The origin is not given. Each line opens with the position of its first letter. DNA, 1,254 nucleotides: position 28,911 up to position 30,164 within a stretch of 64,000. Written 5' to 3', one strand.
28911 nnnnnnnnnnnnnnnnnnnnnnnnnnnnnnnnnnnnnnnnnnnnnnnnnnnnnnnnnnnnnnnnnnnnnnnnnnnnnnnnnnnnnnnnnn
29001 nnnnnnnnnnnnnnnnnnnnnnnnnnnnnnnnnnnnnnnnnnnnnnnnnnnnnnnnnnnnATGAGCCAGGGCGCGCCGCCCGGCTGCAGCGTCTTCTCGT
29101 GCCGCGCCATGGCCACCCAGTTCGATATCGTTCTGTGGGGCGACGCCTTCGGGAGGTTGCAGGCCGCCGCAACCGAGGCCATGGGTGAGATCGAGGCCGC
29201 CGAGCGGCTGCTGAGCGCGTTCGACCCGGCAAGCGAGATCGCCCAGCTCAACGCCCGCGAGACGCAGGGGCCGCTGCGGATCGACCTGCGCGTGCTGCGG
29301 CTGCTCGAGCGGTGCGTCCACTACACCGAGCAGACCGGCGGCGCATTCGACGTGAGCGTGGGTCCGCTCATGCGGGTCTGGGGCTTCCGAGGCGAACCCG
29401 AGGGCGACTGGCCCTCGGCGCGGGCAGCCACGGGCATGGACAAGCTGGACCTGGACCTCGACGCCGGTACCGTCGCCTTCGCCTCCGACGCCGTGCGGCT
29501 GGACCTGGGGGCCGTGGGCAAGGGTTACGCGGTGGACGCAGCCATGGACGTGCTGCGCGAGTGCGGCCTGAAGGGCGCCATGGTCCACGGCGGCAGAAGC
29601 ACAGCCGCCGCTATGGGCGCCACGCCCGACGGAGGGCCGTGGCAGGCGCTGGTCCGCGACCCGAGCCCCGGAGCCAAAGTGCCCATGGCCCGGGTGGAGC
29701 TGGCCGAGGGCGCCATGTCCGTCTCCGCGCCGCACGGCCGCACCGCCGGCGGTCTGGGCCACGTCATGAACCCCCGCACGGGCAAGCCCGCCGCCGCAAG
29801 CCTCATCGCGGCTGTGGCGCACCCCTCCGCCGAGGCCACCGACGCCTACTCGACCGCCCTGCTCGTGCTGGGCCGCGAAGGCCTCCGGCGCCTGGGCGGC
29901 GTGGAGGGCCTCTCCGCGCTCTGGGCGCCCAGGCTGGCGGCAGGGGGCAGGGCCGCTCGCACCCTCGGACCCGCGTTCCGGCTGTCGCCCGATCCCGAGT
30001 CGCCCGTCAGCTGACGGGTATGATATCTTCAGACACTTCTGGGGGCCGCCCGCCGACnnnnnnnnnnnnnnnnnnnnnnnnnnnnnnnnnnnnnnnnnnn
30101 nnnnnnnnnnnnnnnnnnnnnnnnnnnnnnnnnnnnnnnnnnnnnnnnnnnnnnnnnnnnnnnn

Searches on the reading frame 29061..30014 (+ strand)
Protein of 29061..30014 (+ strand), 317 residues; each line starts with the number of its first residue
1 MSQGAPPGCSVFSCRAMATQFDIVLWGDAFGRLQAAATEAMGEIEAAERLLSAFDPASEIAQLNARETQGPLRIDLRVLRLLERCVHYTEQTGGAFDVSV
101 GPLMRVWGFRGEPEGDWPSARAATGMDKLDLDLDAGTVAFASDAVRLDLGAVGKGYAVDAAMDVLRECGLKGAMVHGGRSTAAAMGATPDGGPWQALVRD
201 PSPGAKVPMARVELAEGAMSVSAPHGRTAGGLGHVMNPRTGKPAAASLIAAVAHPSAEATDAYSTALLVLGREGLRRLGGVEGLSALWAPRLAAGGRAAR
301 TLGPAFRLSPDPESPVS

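Call 8: search_protein_families(library=pfam, proteins=[window:29061-30014:+], max_evalue=0.01)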
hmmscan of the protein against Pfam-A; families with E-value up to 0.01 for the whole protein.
window:29061-30014:+ (317 aa): 1 family
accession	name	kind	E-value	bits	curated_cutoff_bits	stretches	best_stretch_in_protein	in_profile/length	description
PF02424.20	ApbE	-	3.5e-52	178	25.6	1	17-277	1-253/266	ApbE family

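Call 9: search_protein_families(library=ncbifam, proteins=[window:29061-30014:+], max_evalue=0.01)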
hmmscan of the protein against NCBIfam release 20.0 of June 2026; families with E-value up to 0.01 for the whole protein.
window:29061-30014:+ (317 aa): 1 family
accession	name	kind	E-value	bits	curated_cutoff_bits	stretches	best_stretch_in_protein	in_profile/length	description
NF007774.0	PRK10461.1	equivalog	1.4e-23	83.4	498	1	10-285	35-323/351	FAD:protein FMN transferase ApbE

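Call 32: find_homologous_proteins(query=window:29061-30011:+, max_evalue=1e-10)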
Query window:29061-30011:+ (317 aa): 125 proteins with E <= 1e-10 among 8000 candidates; the best 120 are listed.
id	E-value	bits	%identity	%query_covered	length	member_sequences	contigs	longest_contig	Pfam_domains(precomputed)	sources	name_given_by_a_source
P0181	3.4e-201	685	100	100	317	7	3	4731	PF02424.21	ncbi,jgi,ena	jgi:thiamine biosynthesis lipoprotein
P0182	2.7e-65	239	51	86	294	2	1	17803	PF02424.21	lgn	-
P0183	6.4e-64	235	47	84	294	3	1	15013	PF02424.21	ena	-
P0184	1.1e-61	227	44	86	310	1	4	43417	PF02424.21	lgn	-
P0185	7.6e-61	224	49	82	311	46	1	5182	PF02424.21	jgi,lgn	-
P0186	1.4e-59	220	47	82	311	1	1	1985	PF02424.21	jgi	jgi:thiamine biosynthesis lipoprotein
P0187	6.5e-59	218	47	83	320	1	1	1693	PF02424.21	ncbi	-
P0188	1.9e-58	217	43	85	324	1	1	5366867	PF02424.21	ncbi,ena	-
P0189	3.9e-58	216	44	92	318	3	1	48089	PF02424.21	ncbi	ncbi:MAG: FAD:protein FMN transferase [Armatimonadota bacterium]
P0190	4.0e-58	215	44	88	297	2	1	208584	PF02424.21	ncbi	-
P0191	8.7e-58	214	44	85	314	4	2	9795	PF02424.21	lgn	-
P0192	3.3e-57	212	46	82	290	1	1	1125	PF02424.21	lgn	-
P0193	3.7e-57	212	46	83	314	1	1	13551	PF02424.21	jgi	jgi:thiamine biosynthesis lipoprotein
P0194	8.4e-57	211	45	82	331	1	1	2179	PF02424.21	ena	-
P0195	7.6e-56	208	43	84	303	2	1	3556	PF02424.21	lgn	-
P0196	1.3e-55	207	43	88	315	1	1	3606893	PF02424.21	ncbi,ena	-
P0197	2.0e-55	207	41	84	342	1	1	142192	PF02424.21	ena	-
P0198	1.7e-54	204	44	84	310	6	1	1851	PF02424.21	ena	-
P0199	3.2e-54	203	45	82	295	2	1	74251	PF02424.21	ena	-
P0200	6.8e-54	202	43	83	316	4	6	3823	PF02424.21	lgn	-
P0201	7.9e-54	201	42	85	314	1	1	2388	PF02424.21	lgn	-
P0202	1.3e-53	201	46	83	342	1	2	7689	PF02424.21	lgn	-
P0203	3.4e-53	199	46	82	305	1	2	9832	PF02424.21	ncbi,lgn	-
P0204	3.8e-53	199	43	83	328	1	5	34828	PF02424.21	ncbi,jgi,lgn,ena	-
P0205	1.2e-52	197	42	84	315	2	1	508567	PF02424.21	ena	-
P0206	4.8e-52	196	44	82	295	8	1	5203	PF02424.21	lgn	-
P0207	4.9e-52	195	45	81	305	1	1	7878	PF02424.21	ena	-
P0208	1.5e-51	194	45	83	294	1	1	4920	PF02424.21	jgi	jgi:thiamine biosynthesis lipoprotein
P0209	1.6e-51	194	44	85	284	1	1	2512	PF02424.21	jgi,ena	-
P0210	2.0e-51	193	46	82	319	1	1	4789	PF02424.21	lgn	-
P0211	2.4e-51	193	42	88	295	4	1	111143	PF02424.21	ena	-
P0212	6.4e-51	192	46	82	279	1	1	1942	PF02424.21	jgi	jgi:thiamine biosynthesis lipoprotein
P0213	1.1e-50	191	44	82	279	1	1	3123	PF02424.21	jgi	jgi:thiamine biosynthesis lipoprotein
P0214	2.3e-50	190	41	85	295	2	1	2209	PF02424.21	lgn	-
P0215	2.3e-50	190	38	95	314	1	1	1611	PF02424.21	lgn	-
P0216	2.8e-50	190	41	88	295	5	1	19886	PF02424.21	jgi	jgi:FAD:protein FMN transferase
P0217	8.2e-50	188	40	90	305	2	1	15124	PF02424.21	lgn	-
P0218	1.5e-49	187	43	90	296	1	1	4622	PF02424.21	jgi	jgi:thiamine biosynthesis lipoprotein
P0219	2.3e-49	187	42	80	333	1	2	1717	PF02424.21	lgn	-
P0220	2.1e-48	184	42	92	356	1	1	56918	PF02424.21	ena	-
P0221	4.2e-48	183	43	83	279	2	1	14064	PF02424.21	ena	-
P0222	6.1e-48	182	41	82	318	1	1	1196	PF02424.21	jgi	-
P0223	1.2e-47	181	42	81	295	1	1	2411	PF02424.21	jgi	jgi:FAD:protein FMN transferase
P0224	1.2e-47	181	43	83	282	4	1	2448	PF02424.21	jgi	jgi:thiamine biosynthesis lipoprotein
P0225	3.6e-47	179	43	86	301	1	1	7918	PF02424.21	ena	-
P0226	5.8e-47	179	39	88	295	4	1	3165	PF02424.21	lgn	-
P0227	7.3e-47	179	44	84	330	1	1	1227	PF02424.21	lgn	-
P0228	1.3e-46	178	43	80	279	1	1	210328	PF02424.21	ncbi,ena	-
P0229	1.7e-46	177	40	85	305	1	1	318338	PF02424.21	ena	-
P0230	1.7e-46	177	40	82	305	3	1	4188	PF02424.21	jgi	-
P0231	1.9e-46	177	42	83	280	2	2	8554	PF02424.21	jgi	jgi:thiamine biosynthesis lipoprotein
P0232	5.4e-46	176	41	82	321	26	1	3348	PF02424.21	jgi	jgi:thiamine biosynthesis lipoprotein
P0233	1.1e-44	171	42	81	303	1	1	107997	PF02424.21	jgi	jgi:FAD:protein FMN transferase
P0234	1.6e-44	171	40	85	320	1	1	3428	PF02424.21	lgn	-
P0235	3.4e-44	170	41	77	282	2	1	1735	PF02424.21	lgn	-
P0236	1.3e-43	168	40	92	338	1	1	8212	PF02424.21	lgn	-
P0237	1.6e-43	168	41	81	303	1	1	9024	PF02424.21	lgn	-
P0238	3.5e-43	166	40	85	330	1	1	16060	PF02424.21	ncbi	-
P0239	3.6e-43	166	44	85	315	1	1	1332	PF02424.21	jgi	jgi:FAD:protein FMN transferase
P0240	1.0e-42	165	38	83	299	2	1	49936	PF02424.21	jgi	jgi:thiamine biosynthesis lipoprotein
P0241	1.2e-42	165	41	82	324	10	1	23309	PF02424.21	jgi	jgi:thiamine biosynthesis lipoprotein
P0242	1.8e-42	164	42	82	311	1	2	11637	PF02424.21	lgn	-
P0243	3.4e-42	163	41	83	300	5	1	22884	PF02424.21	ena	-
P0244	1.4e-41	161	38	84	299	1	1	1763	PF02424.21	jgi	jgi:FAD:protein FMN transferase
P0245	1.6e-41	161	40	82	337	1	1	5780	PF02424.21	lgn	-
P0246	2.6e-40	157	39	86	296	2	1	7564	PF02424.21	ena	-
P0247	8.4e-40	155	39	85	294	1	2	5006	PF02424.21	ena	-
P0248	1.0e-39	155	36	89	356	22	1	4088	PF02424.21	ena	-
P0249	2.1e-39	154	38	82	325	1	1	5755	PF02424.21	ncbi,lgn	-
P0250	2.8e-39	154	39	86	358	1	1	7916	PF02424.21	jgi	jgi:thiamine biosynthesis lipoprotein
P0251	4.0e-39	153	41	83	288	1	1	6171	PF02424.21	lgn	-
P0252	1.4e-38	151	42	80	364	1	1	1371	PF02424.21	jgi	jgi:thiamine biosynthesis lipoprotein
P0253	3.0e-38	150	42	87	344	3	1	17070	PF02424.21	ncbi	ncbi:MAG: FAD:protein FMN transferase [Planctomycetota bacterium]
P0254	3.4e-38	150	35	95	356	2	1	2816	PF02424.21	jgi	-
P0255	5.4e-36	143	40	90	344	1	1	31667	PF02424.21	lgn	-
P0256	6.9e-36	142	37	81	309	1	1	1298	PF02424.21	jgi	-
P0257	9.0e-35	139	36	94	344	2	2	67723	PF02424.21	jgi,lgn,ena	-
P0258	4.6e-34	136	36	83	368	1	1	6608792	PF02424.21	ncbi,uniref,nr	ncbi:FAD:protein FMN transferase [Aeoliella mucimassa]|uniref:FAD:protein FMN transferase n=1 Tax=Ae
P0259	1.0e-33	135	41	80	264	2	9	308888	PF02424.21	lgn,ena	-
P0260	2.0e-33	134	36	80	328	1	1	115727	PF02424.21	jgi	jgi:thiamine biosynthesis lipoprotein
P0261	2.5e-31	127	37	81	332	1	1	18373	PF02424.21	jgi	jgi:thiamine biosynthesis lipoprotein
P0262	3.4e-30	124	38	74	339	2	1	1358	PF02424.21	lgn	-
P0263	5.0e-29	120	34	84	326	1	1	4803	PF02424.21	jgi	jgi:FAD:protein FMN transferase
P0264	5.1e-29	120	37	85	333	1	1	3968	PF02424.21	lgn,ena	-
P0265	6.1e-29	120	33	84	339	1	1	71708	PF02424.21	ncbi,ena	-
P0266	3.1e-28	117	49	50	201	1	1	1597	PF02424.21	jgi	jgi:thiamine biosynthesis lipoprotein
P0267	3.4e-28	117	38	80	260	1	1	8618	PF02424.21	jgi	jgi:thiamine biosynthesis lipoprotein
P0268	7.2e-28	116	35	78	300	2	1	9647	PF02424.21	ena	-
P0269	1.4e-27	115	38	83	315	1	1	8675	PF02424.21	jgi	-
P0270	5.0e-27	113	37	82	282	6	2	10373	PF02424.21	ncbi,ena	-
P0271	7.4e-27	113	31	82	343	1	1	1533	PF02424.21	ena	-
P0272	1.2e-26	112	37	83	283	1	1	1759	PF02424.21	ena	-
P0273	1.8e-26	111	34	84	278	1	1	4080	PF02424.21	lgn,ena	-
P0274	5.1e-26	110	36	72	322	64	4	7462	PF02424.21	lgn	-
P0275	5.7e-26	110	33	83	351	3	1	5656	PF02424.21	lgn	-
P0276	1.5e-25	108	29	91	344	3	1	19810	PF02424.21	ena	-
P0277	1.7e-25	108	31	87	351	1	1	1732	PF02424.21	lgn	-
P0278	3.3e-25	107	32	91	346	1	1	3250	PF02424.21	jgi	jgi:FAD:protein FMN transferase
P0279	6.3e-24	103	37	71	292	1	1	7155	PF02424.21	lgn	-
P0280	9.8e-24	103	38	71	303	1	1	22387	PF02424.21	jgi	jgi:thiamine biosynthesis lipoprotein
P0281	1.1e-23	102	34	85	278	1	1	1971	PF02424.21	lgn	-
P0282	2.0e-23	102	34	86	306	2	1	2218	PF02424.21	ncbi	-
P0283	2.0e-23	102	31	82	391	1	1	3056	PF02424.21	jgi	jgi:thiamine biosynthesis lipoprotein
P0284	2.5e-23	101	30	77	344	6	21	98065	PF02424.21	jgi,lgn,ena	jgi:thiamine biosynthesis lipoprotein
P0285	2.9e-23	101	33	84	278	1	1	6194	PF02424.21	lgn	-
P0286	4.7e-23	100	34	84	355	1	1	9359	PF02424.21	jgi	jgi:FAD:protein FMN transferase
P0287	5.6e-23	100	34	82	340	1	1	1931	PF02424.21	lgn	-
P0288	7.3e-23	100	42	60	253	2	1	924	PF02424.21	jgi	jgi:thiamine biosynthesis lipoprotein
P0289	1.1e-22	99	35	84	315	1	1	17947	PF02424.21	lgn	-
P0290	6.8e-21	93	35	79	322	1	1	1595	PF02424.21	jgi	jgi:thiamine biosynthesis lipoprotein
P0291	4.6e-20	90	31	80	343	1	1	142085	PF02424.21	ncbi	-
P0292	5.6e-20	90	37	62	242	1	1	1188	PF02424.21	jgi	jgi:thiamine biosynthesis lipoprotein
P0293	6.9e-19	87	31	83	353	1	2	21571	PF02424.21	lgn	-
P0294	2.0e-18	85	32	78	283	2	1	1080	PF02424.21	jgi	jgi:thiamine biosynthesis lipoprotein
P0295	3.6e-18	84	33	74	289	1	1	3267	PF02424.21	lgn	-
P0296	4.0e-18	84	33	81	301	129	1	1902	PF02424.21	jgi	-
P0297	1.6e-16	79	34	83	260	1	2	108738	PF02424.21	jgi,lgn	-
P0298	5.1e-16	77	35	74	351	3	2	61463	PF02424.21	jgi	jgi:thiamine biosynthesis lipoprotein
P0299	5.4e-16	77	35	74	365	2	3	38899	PF02424.21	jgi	jgi:thiamine biosynthesis lipoprotein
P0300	8.2e-16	77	28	76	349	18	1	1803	PF02424.21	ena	-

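Call 33: find_encoding_contigs(protein=P0182, flank=8000, max_places=1)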
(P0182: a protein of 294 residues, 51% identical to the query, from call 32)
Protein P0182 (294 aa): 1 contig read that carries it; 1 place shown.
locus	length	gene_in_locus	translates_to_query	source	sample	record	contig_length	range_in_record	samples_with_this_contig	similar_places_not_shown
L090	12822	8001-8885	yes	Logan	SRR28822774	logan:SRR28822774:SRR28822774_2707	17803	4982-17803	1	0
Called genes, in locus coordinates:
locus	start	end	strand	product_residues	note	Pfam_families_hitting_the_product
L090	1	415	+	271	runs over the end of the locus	PF02311:AraC_binding, PF07883:Cupin_2 (weak), PF00165:HTH_AraC (weak), PF12833:HTH_18, PF00165:HTH_AraC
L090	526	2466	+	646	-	PF20581:DUF6785, PF20580:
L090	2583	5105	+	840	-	PF01847:VHL, PF00930:DPPIV_N, PF02129:Peptidase_S15 (weak), PF00326:Peptidase_S9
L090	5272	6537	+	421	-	PF01408:GFO_IDH_MocA, PF22725:GFO_IDH_MocA_C3, PF02894:GFO_IDH_MocA_C (weak)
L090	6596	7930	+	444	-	PF01408:GFO_IDH_MocA, PF19051:GFO_IDH_MocA_C2 (faint), PF22725:GFO_IDH_MocA_C3 (faint)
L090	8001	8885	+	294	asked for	PF02424:ApbE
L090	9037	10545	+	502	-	PF02811:PHP (weak)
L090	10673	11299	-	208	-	PF06439:3keto-disac_hyd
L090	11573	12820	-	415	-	?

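Call 34: find_encoding_contigs(protein=P0189, flank=8000, max_places=1)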
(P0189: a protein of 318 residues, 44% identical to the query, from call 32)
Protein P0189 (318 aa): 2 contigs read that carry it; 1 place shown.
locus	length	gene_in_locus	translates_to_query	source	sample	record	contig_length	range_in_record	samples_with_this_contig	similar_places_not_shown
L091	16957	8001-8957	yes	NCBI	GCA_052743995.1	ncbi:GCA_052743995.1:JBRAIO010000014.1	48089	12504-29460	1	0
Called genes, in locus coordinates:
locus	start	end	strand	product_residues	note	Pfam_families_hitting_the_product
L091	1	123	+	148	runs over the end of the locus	PF07670:Gate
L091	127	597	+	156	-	PF07670:Gate (weak)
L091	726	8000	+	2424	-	PF00801:PKD (faint), PF07679:I-set (faint), PF13360:PQQ_2, PF13570:Beta-prop_ACSF4, PF13360:PQQ_2, PF13570:Beta-prop_ACSF4, PF13360:PQQ_2 (weak), PF25292:Beta-prop_CGLA (weak), +1 more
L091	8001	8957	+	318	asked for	PF02424:ApbE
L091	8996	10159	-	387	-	PF00072:Response_reg, PF13487:HD_5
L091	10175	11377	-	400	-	PF00072:Response_reg, PF08668:HDOD, PF01966:HD (weak)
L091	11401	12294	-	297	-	PF02518:HATPase_c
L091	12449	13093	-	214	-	PF00072:Response_reg, PF00196:GerE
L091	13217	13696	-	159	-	-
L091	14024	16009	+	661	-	PF02518:HATPase_c, PF00204:DNA_gyraseB, PF01751:Toprim, PF00986:DNA_gyraseB_C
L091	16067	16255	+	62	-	-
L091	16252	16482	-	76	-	PF11213:DUF3006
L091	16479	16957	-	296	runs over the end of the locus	PF00753:Lactamase_B, PF12706:Lactamase_B_2 (weak)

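Call 35: find_encoding_contigs(protein=P0184, flank=8000, max_places=1)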
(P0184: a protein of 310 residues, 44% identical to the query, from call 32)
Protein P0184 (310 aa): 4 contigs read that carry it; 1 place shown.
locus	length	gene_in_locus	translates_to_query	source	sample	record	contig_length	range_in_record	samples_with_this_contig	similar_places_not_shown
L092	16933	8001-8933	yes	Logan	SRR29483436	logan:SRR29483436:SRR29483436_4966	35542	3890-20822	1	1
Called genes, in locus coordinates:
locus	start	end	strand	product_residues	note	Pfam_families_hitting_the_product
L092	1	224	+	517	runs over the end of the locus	PF22848:ASD1_dom, PF06964:Alpha-L-AF_C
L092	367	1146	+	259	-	PF00230:MIP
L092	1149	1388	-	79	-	-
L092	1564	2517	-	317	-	PF00248:Aldo_ket_red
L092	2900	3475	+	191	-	PF06146:PsiE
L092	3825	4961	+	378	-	-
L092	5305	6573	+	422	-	PF01408:GFO_IDH_MocA, PF22725:GFO_IDH_MocA_C3, PF02894:GFO_IDH_MocA_C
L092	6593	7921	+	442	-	PF01408:GFO_IDH_MocA, PF19051:GFO_IDH_MocA_C2 (weak), PF22725:GFO_IDH_MocA_C3 (faint), PF02894:GFO_IDH_MocA_C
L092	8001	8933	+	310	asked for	PF02424:ApbE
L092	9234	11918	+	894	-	PF02129:Peptidase_S15, PF08530:PepX_C, PF00041:fn3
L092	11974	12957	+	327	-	PF01261:AP_endonuc_2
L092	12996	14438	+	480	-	PF00082:Peptidase_S8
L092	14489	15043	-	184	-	PF12867:DinB_2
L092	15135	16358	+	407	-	PF01095:Pectinesterase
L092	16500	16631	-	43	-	-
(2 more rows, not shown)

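Call 58: search_solved_structures(query=window:29061-30011:+, max_evalue=0.001, show_alignments=1)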
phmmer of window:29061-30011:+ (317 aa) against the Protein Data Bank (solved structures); distinct sequences matched with E-value up to 0.001: 13.
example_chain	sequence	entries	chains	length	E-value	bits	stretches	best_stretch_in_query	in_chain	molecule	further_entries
3pnd_A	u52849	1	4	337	1.3e-23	87.2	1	5-291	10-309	Thiamine biosynthesis lipoprotein ApbE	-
5mgy_H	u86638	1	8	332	1e-22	84.3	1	47-295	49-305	FAD:protein FMN transferase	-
4xgw_A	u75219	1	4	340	1.4e-22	83.9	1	39-287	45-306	FAD:protein FMN transferase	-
6nxi_A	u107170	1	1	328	4e-22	82.4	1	38-274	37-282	FAD:protein FMN transferase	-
2o18_A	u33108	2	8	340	5.1e-22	82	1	39-287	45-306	Thiamine biosynthesis lipoprotein apbE | FAD:protein FMN transferase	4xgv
4xgx_A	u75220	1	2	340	3.4e-21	79.3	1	39-287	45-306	FAD:protein FMN transferase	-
6nxj_A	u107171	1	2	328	6.1e-21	78.5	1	38-274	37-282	FAD:protein FMN transferase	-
4xdt_A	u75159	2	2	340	6.7e-20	75.1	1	33-285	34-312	FAD:protein FMN transferase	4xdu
4ifu_A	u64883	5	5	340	4.6e-19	72.3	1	33-285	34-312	FAD:protein FMN transferase | Thiamine biosynthesis lipoprotein ApbE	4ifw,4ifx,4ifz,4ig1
7mgt_A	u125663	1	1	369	2e-18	70.2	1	33-285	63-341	FAD:protein FMN transferase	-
4xdr_A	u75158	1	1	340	3.8e-18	69.3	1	33-285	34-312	FAD:protein FMN transferase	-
7esa_A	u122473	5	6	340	1.1e-17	67.8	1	49-288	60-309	FAD:protein FMN transferase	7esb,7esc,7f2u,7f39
1vrm_A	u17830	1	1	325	5.8e-15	58.8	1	52-276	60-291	hypothetical protein TM1553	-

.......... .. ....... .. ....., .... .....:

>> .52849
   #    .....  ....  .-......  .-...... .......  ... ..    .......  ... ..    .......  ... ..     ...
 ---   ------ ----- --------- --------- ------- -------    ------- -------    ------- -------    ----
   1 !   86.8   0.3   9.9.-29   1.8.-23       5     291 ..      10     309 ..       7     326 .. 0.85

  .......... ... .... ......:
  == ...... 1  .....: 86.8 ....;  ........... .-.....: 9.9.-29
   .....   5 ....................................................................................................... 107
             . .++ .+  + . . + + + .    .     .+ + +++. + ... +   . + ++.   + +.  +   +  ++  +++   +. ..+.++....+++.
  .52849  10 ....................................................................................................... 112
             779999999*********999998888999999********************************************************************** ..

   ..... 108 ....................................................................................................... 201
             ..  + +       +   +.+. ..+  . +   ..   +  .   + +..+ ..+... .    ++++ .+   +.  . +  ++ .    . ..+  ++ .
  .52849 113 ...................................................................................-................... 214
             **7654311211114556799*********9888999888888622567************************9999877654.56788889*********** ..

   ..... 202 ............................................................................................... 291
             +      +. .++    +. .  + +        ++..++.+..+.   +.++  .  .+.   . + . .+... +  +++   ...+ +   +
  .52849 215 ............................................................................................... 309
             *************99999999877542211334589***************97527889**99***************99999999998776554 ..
